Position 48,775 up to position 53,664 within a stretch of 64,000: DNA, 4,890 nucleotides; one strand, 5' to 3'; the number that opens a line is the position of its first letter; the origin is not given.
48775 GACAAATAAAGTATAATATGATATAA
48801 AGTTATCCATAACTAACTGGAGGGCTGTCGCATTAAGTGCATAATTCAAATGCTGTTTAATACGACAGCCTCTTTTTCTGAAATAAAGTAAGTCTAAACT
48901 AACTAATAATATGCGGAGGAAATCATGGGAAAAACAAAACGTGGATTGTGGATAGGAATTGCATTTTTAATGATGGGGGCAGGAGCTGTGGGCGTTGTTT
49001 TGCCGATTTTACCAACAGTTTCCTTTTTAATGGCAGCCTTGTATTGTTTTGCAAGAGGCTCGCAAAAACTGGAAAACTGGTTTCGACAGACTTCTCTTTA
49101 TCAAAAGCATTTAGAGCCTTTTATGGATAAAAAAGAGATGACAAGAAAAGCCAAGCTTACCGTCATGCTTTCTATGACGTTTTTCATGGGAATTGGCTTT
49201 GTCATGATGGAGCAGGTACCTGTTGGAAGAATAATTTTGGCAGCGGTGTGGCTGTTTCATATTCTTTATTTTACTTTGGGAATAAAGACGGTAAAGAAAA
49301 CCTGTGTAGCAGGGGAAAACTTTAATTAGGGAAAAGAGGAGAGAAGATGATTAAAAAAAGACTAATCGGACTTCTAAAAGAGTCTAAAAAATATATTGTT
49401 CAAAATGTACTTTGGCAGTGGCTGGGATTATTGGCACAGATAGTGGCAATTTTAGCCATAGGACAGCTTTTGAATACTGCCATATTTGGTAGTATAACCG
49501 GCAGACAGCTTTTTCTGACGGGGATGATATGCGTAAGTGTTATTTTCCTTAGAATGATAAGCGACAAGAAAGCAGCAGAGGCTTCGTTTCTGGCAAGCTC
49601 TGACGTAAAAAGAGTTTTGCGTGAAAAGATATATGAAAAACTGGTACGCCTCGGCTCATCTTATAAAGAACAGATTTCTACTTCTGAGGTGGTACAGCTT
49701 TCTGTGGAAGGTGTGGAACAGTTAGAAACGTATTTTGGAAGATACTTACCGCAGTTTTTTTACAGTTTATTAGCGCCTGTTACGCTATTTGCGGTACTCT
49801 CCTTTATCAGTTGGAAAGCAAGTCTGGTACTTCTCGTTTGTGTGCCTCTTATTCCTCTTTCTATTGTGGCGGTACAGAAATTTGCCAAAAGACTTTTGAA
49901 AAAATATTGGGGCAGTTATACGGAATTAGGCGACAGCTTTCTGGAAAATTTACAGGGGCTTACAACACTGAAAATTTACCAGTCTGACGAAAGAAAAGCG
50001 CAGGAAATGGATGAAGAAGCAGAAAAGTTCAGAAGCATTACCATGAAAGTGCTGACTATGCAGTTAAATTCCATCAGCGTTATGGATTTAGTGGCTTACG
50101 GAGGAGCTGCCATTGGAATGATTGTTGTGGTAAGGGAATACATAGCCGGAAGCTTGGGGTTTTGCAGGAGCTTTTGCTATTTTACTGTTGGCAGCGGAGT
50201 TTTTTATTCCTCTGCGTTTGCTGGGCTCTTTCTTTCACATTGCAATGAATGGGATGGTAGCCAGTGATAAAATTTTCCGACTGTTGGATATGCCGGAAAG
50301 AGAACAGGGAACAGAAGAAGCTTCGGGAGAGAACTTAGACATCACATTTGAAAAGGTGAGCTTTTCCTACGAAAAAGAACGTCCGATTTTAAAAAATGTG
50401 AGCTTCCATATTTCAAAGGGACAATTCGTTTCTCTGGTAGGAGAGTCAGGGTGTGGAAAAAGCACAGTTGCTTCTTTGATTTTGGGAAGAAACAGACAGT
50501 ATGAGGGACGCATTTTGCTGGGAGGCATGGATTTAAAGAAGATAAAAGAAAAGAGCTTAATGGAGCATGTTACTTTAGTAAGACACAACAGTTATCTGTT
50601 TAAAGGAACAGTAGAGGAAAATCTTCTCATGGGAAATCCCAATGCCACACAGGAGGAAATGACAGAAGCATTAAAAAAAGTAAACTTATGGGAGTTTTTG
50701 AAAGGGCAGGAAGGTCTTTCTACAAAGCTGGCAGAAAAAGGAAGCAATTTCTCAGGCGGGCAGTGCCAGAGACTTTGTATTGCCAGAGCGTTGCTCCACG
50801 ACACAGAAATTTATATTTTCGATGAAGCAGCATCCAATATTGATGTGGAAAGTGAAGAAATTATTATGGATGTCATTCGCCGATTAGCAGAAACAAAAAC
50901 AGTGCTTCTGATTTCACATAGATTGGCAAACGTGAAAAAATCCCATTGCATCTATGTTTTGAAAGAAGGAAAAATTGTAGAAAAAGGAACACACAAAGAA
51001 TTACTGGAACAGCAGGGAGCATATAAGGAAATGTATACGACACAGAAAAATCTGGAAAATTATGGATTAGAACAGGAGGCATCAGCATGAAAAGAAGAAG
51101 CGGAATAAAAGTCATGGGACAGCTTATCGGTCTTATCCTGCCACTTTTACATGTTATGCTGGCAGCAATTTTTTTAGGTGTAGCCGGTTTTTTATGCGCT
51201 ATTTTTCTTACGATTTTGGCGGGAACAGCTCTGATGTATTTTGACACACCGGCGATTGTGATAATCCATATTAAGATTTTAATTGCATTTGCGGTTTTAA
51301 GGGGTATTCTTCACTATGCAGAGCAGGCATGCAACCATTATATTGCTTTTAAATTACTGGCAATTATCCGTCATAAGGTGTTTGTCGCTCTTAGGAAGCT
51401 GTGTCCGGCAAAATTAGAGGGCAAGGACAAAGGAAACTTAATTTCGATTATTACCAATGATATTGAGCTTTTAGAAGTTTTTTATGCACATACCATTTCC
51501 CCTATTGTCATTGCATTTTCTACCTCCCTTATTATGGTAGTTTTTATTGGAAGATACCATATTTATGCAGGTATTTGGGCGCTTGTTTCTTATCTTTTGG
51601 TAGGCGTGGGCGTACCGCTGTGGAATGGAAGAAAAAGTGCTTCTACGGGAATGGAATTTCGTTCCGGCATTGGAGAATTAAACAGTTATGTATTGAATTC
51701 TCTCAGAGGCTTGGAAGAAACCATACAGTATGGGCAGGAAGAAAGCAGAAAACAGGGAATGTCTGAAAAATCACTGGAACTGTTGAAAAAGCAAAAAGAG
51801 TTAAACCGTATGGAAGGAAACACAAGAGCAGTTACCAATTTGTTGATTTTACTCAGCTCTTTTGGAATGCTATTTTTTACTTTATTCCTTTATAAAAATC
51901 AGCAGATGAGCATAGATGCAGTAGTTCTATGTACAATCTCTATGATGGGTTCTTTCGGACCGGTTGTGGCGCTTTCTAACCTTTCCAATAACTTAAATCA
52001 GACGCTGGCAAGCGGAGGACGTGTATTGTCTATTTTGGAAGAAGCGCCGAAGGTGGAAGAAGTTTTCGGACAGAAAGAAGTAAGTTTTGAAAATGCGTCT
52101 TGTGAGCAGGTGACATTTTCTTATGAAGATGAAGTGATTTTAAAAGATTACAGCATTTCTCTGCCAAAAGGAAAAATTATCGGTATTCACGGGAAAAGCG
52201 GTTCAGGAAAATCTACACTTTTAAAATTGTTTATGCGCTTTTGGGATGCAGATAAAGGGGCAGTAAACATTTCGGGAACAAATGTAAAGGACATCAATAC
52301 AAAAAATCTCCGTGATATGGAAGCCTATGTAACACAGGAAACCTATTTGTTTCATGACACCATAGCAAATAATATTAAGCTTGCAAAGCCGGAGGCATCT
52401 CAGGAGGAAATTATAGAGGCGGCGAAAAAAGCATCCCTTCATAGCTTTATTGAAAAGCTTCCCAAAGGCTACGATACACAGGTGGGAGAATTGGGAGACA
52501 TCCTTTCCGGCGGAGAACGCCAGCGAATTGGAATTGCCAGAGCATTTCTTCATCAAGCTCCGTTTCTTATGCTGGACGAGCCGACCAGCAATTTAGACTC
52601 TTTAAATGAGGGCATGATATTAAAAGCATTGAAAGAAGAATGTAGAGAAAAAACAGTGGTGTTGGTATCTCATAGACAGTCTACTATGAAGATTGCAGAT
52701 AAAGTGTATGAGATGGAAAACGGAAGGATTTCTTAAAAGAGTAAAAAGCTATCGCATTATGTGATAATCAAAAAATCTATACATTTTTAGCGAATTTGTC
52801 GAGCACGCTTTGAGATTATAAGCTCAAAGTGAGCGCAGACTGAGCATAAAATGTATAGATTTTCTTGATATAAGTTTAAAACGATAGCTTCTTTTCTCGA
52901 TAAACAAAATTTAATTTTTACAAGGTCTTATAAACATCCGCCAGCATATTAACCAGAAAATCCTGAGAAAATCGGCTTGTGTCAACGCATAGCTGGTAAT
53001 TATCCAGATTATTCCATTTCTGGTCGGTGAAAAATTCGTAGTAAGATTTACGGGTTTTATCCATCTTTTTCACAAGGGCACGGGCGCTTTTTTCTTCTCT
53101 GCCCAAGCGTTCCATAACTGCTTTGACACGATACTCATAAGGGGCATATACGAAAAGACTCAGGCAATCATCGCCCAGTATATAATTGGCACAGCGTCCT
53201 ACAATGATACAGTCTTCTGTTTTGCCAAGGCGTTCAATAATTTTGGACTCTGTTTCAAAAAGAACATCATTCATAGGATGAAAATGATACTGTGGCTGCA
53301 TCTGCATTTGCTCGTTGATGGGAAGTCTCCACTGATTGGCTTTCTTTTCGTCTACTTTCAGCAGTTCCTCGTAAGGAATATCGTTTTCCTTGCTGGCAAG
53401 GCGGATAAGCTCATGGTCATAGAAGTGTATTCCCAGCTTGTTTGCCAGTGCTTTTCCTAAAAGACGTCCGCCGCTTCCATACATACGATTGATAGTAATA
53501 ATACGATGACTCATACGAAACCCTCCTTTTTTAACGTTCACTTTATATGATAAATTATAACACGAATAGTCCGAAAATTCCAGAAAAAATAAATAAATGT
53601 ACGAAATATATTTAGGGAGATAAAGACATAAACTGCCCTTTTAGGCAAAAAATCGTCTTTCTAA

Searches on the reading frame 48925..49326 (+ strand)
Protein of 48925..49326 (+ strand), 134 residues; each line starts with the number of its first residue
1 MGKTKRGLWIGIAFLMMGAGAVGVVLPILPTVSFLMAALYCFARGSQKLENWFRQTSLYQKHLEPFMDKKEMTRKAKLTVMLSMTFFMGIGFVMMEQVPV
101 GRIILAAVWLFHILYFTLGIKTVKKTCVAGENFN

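Call 47: find_encoding_contigs(protein=window:48925-49326:+, flank=700, max_places=10)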
Protein window:48925-49326:+ (134 aa): 22 contigs read that carry it; 6 places shown.
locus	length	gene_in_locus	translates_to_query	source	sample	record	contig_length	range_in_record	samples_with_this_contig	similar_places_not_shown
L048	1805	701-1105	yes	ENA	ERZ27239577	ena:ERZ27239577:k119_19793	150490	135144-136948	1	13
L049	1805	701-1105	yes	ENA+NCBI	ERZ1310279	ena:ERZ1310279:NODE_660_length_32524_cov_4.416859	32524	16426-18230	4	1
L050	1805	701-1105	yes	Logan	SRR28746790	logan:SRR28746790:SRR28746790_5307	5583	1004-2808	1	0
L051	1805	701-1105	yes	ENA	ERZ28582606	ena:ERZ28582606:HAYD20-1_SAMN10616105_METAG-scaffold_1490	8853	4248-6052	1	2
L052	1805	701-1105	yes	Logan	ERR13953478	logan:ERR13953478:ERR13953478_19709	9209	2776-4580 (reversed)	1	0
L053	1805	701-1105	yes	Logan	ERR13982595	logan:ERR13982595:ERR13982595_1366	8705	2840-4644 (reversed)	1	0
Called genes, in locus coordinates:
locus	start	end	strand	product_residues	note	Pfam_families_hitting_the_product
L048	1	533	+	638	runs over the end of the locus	PF02687:FtsX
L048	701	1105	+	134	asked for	PF04304:DUF454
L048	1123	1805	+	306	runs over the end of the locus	PF00664:ABC_membrane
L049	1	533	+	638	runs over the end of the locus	PF02687:FtsX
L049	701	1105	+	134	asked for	PF04304:DUF454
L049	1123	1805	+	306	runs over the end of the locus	PF00664:ABC_membrane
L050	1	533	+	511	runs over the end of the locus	?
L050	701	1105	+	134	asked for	PF04304:DUF454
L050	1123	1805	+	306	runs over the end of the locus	PF00664:ABC_membrane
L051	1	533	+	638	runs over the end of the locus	PF02687:FtsX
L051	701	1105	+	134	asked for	PF04304:DUF454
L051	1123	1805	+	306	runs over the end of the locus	PF00664:ABC_membrane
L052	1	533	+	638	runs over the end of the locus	PF02687:FtsX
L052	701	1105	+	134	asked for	PF04304:DUF454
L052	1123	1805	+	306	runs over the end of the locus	PF00664:ABC_membrane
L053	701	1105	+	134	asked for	PF04304:DUF454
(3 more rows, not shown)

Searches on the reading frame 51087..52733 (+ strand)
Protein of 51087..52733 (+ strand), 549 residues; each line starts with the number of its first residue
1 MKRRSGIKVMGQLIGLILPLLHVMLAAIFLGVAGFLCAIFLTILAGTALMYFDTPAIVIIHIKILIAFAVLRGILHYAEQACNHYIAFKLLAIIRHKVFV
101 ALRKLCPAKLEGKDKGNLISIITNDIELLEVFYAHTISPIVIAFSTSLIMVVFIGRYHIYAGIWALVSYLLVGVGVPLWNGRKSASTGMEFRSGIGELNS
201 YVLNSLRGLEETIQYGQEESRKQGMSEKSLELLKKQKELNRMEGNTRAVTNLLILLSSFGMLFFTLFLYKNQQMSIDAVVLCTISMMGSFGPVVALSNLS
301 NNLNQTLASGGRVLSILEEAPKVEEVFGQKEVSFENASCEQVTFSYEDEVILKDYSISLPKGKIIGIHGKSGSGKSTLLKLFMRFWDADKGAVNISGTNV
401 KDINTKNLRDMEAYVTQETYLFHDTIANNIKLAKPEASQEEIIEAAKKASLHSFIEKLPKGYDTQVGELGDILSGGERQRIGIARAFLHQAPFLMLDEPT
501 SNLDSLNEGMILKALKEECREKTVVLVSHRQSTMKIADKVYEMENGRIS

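Call 28: find_encoding_contigs(protein=window:51087-52733:+, flank=1500, max_places=10)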
Protein window:51087-52733:+ (549 aa): 6 contigs read that carry it; 2 places shown.
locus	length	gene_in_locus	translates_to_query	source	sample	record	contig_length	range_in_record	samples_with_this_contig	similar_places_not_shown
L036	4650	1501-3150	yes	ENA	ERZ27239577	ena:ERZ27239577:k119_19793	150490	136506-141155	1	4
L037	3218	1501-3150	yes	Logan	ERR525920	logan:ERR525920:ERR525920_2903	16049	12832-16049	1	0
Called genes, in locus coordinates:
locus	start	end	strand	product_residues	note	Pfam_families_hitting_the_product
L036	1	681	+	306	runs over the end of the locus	PF00664:ABC_membrane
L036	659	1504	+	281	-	PF00005:ABC_tran, PF02463:SMC_N (faint)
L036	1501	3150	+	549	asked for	PF00664:ABC_membrane, PF00005:ABC_tran, PF02463:SMC_N (weak)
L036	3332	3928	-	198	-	PF13189:Cytidylate_kin2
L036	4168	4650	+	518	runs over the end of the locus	PF03816:LytR_cpsA_psr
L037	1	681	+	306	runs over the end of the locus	PF00664:ABC_membrane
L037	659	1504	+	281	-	PF00005:ABC_tran, PF02463:SMC_N (faint)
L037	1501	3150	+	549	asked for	PF00664:ABC_membrane, PF00005:ABC_tran, PF02463:SMC_N (weak)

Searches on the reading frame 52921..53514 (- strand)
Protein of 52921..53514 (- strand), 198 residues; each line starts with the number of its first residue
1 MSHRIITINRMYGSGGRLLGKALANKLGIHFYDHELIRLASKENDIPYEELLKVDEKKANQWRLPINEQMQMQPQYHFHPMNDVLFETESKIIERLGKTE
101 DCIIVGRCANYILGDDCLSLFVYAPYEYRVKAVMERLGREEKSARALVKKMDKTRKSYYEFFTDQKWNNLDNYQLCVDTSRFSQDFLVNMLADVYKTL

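Call 29: find_encoding_contigs(protein=window:52921-53514:-, flank=1200, max_places=10)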
Protein window:52921-53514:- (198 aa): 24 contigs read that carry it; 10 places shown.
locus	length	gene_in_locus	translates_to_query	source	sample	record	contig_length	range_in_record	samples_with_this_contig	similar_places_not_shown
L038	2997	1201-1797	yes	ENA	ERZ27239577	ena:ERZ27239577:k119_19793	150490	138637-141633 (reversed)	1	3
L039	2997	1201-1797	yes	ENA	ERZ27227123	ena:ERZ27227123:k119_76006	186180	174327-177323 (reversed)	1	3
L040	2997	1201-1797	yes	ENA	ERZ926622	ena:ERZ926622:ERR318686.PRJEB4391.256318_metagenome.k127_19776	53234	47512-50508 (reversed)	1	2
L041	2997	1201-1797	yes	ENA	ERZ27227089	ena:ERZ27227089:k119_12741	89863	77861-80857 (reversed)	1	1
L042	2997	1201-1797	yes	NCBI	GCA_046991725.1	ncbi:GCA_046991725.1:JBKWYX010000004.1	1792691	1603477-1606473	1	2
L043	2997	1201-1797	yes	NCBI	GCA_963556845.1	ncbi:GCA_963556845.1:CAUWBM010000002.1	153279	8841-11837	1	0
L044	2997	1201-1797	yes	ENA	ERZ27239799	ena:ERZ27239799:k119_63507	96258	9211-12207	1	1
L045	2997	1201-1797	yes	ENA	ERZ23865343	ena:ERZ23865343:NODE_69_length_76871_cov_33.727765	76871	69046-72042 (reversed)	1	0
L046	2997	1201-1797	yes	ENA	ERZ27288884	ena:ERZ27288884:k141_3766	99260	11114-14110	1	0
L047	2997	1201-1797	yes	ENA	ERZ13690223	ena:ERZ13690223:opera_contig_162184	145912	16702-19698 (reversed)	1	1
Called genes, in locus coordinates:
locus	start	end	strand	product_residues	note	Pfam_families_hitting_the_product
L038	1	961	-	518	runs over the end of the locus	PF03816:LytR_cpsA_psr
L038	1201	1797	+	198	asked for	PF13189:Cytidylate_kin2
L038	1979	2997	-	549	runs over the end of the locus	PF00664:ABC_membrane, PF00005:ABC_tran, PF02463:SMC_N (weak)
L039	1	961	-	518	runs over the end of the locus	PF03816:LytR_cpsA_psr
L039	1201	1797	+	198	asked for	PF13189:Cytidylate_kin2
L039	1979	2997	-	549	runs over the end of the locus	PF00664:ABC_membrane, PF00005:ABC_tran, PF02463:SMC_N (weak)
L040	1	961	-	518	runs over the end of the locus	PF03816:LytR_cpsA_psr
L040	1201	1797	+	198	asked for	PF13189:Cytidylate_kin2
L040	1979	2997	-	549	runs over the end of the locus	PF00664:ABC_membrane, PF00005:ABC_tran, PF02463:SMC_N (weak)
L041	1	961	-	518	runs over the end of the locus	PF03816:LytR_cpsA_psr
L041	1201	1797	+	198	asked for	PF13189:Cytidylate_kin2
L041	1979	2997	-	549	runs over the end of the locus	PF00664:ABC_membrane, PF00005:ABC_tran, PF02463:SMC_N (weak)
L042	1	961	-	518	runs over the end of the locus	PF03816:LytR_cpsA_psr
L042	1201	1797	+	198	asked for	PF13189:Cytidylate_kin2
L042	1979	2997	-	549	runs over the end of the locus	PF00664:ABC_membrane, PF00005:ABC_tran, PF02463:SMC_N (weak)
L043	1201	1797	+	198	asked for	PF13189:Cytidylate_kin2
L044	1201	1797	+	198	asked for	PF13189:Cytidylate_kin2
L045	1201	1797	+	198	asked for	PF13189:Cytidylate_kin2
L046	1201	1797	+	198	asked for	PF13189:Cytidylate_kin2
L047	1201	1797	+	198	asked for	PF13189:Cytidylate_kin2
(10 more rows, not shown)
